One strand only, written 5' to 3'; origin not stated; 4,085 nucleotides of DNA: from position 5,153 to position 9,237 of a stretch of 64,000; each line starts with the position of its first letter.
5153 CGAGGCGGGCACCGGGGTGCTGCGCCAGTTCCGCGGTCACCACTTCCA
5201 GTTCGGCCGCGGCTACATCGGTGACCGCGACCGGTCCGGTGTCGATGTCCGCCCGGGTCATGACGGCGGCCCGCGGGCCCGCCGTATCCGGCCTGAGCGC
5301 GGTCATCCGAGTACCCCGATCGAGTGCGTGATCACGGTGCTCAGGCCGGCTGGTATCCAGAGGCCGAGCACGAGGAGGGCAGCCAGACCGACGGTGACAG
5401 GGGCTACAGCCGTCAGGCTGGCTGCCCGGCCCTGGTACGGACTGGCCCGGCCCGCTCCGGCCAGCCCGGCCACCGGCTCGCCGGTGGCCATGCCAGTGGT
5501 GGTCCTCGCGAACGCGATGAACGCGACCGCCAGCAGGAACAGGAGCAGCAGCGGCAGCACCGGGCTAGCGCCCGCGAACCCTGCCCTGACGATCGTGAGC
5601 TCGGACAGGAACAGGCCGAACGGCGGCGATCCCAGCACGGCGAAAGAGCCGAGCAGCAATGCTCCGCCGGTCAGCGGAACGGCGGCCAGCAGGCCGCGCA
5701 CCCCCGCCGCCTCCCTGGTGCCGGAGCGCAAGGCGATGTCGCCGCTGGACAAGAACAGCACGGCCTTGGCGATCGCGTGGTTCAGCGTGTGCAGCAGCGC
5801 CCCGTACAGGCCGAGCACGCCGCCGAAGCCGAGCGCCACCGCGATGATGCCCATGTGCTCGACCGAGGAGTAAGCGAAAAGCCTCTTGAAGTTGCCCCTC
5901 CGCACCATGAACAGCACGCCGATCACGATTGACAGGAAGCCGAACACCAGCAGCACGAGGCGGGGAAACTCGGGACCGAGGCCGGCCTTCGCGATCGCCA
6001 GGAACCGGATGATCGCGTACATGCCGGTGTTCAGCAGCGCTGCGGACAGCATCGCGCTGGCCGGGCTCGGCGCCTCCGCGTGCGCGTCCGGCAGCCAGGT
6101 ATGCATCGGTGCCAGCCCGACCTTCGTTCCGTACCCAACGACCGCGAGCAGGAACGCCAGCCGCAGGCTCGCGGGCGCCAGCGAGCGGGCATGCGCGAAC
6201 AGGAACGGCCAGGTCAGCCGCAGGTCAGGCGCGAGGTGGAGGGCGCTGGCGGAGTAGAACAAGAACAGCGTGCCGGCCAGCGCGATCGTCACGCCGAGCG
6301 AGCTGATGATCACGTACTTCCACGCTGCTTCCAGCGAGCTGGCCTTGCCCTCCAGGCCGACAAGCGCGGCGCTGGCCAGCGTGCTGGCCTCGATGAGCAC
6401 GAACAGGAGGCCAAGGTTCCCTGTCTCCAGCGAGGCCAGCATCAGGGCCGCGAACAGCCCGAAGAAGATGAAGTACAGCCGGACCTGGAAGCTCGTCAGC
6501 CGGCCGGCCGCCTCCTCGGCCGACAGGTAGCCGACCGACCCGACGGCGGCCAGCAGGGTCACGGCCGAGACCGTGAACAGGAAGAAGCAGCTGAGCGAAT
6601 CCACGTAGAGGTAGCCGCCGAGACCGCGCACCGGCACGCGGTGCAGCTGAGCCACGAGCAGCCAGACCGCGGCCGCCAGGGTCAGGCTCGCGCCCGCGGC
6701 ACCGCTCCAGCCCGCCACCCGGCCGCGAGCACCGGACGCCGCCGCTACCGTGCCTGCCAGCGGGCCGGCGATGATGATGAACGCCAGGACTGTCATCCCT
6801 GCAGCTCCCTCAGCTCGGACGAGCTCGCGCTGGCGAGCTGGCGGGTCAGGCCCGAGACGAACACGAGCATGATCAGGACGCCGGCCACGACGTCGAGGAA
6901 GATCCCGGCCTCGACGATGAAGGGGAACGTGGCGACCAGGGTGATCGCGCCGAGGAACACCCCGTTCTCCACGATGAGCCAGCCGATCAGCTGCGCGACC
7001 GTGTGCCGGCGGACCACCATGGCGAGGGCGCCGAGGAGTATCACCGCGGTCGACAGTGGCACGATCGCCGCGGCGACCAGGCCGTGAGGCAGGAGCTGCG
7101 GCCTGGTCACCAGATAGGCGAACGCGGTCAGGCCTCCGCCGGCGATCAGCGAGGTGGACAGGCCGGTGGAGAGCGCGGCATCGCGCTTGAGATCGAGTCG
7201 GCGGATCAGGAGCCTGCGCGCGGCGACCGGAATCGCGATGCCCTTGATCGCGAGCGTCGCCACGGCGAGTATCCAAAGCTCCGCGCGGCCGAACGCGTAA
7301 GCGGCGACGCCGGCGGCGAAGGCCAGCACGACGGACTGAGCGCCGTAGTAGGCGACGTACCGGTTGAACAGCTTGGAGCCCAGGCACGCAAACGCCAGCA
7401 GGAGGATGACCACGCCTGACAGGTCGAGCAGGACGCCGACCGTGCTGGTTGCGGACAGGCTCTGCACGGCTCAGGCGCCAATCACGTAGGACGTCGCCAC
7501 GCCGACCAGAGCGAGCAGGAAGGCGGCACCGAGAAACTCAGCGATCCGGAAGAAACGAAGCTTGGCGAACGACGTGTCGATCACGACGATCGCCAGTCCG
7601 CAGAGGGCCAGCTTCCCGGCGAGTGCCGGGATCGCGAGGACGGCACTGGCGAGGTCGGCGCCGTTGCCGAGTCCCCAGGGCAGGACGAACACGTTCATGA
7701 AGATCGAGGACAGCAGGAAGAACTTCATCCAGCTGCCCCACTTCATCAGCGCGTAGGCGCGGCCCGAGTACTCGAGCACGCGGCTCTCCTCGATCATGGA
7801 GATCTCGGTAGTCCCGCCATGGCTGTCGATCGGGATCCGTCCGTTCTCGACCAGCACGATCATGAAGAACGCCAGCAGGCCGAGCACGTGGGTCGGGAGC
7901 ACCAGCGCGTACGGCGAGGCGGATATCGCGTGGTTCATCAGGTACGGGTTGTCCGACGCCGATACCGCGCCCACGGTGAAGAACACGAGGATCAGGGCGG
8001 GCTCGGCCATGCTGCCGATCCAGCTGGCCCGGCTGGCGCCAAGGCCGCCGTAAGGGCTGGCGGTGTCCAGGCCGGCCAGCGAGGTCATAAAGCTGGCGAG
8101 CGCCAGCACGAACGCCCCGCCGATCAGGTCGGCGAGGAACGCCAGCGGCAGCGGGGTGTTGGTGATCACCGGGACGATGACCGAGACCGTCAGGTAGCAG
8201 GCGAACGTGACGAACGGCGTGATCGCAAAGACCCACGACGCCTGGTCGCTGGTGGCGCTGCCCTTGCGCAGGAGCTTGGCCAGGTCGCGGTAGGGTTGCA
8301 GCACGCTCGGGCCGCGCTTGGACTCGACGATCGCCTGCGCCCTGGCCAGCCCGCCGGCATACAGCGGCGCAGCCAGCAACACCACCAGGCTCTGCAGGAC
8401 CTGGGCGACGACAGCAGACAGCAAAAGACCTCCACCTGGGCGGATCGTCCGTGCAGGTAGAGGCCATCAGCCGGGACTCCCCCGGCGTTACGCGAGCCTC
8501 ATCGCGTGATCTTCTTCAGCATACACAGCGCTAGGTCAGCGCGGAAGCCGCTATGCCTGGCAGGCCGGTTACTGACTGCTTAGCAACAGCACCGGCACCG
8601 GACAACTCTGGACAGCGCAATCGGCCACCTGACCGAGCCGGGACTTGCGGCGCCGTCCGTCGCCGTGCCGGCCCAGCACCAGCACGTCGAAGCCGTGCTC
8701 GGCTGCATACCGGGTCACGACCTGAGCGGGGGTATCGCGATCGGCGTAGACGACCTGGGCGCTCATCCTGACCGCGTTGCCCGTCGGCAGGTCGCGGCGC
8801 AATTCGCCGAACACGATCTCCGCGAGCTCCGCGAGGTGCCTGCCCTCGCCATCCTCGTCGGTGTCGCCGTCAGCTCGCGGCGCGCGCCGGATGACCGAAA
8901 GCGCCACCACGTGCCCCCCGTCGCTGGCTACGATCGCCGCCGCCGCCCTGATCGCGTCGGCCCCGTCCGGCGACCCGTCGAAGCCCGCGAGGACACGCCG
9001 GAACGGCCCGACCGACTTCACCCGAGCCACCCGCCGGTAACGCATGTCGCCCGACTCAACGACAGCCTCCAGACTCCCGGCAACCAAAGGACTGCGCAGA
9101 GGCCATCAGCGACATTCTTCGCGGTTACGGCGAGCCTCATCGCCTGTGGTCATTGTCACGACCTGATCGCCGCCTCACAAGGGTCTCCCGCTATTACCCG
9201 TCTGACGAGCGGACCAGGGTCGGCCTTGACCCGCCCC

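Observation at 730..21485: Two diverged, syntenic complex-I-like (Ehr-type) operons whose hydrogenase large subunits lack every Ni-Fe ligand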

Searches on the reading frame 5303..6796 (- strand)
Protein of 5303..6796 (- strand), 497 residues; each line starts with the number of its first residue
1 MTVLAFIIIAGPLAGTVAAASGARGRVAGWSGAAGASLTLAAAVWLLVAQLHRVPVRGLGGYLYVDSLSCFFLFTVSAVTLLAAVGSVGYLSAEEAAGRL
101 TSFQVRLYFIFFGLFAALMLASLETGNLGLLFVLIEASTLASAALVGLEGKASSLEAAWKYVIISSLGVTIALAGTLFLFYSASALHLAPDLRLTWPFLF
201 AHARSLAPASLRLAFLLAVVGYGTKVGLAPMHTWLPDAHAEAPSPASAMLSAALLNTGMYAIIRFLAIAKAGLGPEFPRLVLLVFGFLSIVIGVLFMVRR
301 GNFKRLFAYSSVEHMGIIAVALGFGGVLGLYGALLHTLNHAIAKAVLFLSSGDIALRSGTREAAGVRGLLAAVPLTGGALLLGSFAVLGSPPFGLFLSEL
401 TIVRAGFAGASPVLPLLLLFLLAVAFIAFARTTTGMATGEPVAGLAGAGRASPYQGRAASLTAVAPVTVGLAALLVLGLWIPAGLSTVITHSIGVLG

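Call 5: search_protein_families(library=pfam, proteins=[window:5303-6796:-], max_evalue=0.01)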
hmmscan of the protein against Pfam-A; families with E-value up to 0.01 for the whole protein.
window:5303-6796:- (497 aa): 2 families
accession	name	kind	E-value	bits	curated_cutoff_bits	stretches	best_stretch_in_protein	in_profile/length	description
PF00361.26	Proton_antipo_M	-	1.9e-44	152.5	21.5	1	127-417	3-286/294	NADH:quinone oxidoreductase/Mrp antiporter, TM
PF00662.26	Proton_antipo_N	-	0.0019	18.5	24.5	1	63-96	13-46/51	NADH-Ubiquinone oxidoreductase (complex I), chain 5 N-terminus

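Call 73: search_protein_families(library=ncbifam, proteins=[window:5303-6796:-], max_evalue=0.00001)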
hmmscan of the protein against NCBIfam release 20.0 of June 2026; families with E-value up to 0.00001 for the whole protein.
window:5303-6796:- (497 aa): 73 families (the best 25 are shown)
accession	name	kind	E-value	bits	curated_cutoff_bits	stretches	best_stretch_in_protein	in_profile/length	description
NF005044.0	PRK06458.1-4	equivalog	1e-116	390.9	610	1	25-494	32-492/531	hydrogenase 4 subunit F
NF005045.0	PRK06458.1-5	equivalog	5.6e-105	352.1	543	1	6-492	5-478/484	hydrogenase 4 subunit F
NF005041.0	PRK06458.1-1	equivalog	1e-93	315.1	951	1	33-488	40-486/526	hydrogenase 4 subunit F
NF005043.0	PRK06458.1-3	equivalog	1.5e-93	314.4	533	1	8-495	12-481/483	hydrogenase 4 subunit F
NF006427.0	PRK08676.1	equivalog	5.7e-76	256.3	511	1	36-497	34-484/486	hydrogenase membrane subunit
NF005042.0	PRK06458.1-2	equivalog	2.4e-72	244.5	437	1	42-438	33-403/439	hydrogenase 4 subunit F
NF005086.0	PRK06521.1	equivalog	1.5e-54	185.6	667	1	3-436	11-445/669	hydrogenase 4 subunit B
TIGR01972.1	NDH_I_M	subfamily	3.4e-47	161.2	263.8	1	57-488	68-474/486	NADH-quinone oxidoreductase subunit M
NF005097.0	PRK06525.1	equivalog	6.7e-47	160.3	430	1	63-446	72-448/480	hydrogenase 4 subunit D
NF006241.0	PRK08377.1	equivalog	1.6e-46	159.3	645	1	59-426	70-420/494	NADH dehydrogenase subunit N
NF006418.0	PRK08667.1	equivalog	2.4e-45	155.2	794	1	7-433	12-434/644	hydrogenase membrane subunit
NF006240.0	PRK08376.1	subfamily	1.1e-43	149.9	662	1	63-443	86-462/521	putative monovalent cation/H+ antiporter subunit D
NF006419.0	PRK08668.1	equivalog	7.3e-42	143.9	617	1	40-439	40-433/613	NADH dehydrogenase subunit M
TIGR01770.1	NDH_I_N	subfamily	4.6e-35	121.5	332.6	1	40-426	44-421/472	NADH-quinone oxidoreductase subunit NuoN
NF009305.0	PRK12662.1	equivalog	6.3e-34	117.6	700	1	62-405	71-405/492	putative monovalent cation/H+ antiporter subunit D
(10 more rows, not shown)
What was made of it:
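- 5303..6796 (-): N1: HyfF/NuoN-like antiporter-like subunit. NCBIfam 'hydrogenase 4 subunit F', 391 bits, below the cut-off of 610 (call 73).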

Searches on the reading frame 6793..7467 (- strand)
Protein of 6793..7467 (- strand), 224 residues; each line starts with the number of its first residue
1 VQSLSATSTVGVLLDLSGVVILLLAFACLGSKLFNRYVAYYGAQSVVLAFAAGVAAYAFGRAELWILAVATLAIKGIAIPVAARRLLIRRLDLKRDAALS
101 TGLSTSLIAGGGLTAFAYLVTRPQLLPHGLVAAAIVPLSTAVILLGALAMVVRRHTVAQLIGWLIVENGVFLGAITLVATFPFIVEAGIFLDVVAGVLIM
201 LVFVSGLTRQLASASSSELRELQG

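Call 5: search_protein_families(library=pfam, proteins=[window:6793-7467:-], max_evalue=0.01)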
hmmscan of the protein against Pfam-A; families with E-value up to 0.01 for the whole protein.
window:6793-7467:- (224 aa): 1 family
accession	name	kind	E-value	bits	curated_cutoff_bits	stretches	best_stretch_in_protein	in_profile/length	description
PF00420.29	Oxidored_q2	-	0.00085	19.5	26.1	1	138-223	5-94/95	NADH-ubiquinone/plastoquinone oxidoreductase chain 4L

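Call 73: search_protein_families(library=ncbifam, proteins=[window:6793-7467:-], max_evalue=0.00001)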
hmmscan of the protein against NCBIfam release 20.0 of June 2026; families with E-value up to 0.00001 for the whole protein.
window:6793-7467:- (224 aa): 1 family
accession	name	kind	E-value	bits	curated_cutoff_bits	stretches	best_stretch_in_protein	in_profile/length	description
NF008556.0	PRK11492.1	equivalog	9.9e-16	58.3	136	1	14-224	7-216/216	hydrogenase 4 membrane subunit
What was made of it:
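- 6793..7467 (-): K1: HyfE/NuoK-like membrane subunit. NCBIfam 'hydrogenase 4 membrane subunit', 9.9e-16 over 14-224 (call 73).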

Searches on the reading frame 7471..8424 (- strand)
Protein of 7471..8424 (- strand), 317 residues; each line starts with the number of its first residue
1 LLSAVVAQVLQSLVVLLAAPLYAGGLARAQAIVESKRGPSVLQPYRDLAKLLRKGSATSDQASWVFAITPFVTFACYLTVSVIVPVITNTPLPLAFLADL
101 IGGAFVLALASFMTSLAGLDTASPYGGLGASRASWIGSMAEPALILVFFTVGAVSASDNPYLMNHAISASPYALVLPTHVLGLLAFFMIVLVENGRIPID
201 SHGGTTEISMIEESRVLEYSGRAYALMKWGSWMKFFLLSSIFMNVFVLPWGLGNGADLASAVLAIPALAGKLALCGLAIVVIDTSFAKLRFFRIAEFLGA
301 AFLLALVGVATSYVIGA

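Call 5: search_protein_families(library=pfam, proteins=[window:7471-8424:-], max_evalue=0.01)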
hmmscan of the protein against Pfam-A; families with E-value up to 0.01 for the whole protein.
window:7471-8424:- (317 aa): 1 family
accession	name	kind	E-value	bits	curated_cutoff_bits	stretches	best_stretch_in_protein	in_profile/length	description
PF00146.26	NADHdh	-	8.3e-31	107.9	27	1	11-303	5-287/298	NADH dehydrogenase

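Call 73: search_protein_families(library=ncbifam, proteins=[window:7471-8424:-], max_evalue=0.00001)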
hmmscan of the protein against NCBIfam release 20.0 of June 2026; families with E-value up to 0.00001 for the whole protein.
window:7471-8424:- (317 aa): 2 families
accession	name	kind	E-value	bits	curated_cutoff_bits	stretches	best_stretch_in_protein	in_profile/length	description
NF004741.0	PRK06076.1-2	equivalog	1.4e-13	50.8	305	1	40-315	65-332/337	NADH-quinone oxidoreductase subunit NuoH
NF004742.0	PRK06076.1-3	equivalog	1.2e-10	41.1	531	1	40-300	66-330/356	NADH-quinone oxidoreductase subunit NuoH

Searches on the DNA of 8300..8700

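Call 41: search_rna_families(source=window, start=8300, end=8700, threshold=evalue, max_evalue=1, show_alignments=2)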
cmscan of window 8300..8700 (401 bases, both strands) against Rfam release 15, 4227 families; matches with E-value up to 1: 1.
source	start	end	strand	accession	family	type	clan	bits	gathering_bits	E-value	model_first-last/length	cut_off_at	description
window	8451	8515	-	RF01734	Fluoride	Cis-reg; riboswitch;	-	32.8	34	1.9e-07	1-64/64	no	Fluoride riboswitch aptamer (crcB RNA motif)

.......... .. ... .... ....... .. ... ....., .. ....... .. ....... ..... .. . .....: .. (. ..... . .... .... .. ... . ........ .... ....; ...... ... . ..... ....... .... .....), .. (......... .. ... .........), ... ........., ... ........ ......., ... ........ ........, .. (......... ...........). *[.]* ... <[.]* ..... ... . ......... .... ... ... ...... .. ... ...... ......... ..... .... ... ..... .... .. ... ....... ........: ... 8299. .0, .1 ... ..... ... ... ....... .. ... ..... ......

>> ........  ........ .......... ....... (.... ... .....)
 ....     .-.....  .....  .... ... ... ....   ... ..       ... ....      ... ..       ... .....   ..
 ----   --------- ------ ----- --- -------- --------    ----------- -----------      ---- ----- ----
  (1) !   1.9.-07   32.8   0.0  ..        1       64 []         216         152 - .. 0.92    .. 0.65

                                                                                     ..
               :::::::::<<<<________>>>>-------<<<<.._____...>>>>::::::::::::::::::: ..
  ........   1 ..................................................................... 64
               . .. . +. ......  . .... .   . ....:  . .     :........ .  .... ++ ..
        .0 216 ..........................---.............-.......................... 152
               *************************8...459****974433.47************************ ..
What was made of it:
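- On Fluoride riboswitch (Rfam RF01734, crcB motif): The operon-1 copy (8451-8515) reaches 32.8 bits and on its own does not meet the threshold (call 41).
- The operon-1 aptamer scores just below Rfam's threshold (call 41).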

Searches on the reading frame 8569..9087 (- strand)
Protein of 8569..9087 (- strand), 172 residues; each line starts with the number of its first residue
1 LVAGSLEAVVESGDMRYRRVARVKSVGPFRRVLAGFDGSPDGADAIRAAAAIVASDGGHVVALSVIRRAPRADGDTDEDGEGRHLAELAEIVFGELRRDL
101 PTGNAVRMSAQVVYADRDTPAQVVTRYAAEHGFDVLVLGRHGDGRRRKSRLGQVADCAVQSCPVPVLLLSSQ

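Call 19: search_protein_families(library=pfam, proteins=[window:8569-9087:-], max_evalue=0.001)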
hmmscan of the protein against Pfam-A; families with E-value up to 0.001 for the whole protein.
window:8569-9087:- (172 aa): 1 family
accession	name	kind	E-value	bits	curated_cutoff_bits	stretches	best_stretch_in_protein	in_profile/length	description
PF00582.32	Usp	-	5.1e-19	69.7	24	1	29-168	2-139/141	Universal stress protein family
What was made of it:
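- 8569..9021 (-): Universal stress protein gene directly upstream of operon 1. The probable GTG start at 9021 overlaps the stop of a 13-codon leader ORF (9018-9059). Pfam Usp 5.1e-19 (call 19).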
